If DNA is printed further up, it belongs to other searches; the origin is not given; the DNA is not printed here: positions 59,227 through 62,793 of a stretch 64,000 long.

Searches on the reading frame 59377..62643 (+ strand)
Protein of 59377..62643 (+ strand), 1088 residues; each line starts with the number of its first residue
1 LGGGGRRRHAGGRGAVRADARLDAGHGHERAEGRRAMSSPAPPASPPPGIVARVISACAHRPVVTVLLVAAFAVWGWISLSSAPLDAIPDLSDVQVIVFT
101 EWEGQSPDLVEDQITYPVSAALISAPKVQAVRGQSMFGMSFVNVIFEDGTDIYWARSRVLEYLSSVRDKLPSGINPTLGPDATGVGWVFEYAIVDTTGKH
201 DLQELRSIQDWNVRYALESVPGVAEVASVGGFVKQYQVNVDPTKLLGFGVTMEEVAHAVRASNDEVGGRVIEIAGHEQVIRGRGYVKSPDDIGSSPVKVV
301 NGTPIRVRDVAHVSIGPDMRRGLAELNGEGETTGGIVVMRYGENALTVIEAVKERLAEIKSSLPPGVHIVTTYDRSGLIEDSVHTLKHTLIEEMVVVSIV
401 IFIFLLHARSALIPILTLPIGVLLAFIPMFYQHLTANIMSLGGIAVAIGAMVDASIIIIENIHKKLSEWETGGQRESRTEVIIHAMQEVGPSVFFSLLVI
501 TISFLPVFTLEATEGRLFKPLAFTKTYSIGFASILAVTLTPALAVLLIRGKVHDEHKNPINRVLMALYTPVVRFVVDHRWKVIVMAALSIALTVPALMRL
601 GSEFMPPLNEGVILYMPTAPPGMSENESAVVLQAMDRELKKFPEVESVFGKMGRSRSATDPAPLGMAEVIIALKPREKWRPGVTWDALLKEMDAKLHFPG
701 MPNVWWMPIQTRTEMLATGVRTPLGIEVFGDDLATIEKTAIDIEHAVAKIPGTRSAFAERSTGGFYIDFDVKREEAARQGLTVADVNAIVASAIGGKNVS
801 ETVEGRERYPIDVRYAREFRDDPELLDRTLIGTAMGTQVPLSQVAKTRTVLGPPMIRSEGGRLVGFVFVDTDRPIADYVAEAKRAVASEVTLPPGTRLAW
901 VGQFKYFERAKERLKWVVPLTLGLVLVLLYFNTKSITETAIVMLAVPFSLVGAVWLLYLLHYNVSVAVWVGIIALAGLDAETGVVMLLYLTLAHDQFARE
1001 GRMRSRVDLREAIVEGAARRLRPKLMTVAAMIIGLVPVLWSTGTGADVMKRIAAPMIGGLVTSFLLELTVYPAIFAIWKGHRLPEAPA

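Call 29: search_protein_families(library=pfam, proteins=[window:59377-62643:+], max_evalue=0.01)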
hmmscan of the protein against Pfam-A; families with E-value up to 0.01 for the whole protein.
window:59377-62643:+ (1088 aa): 2 families
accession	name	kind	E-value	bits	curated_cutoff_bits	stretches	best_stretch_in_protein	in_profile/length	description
PF00873.25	ACR_tran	-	6.7e-235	782.6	28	1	60-1077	7-1019/1021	AcrB/AcrD/AcrF family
PF03176.21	MMPL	-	1.9e-08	34.1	20.5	1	378-556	133-311/333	MMPL family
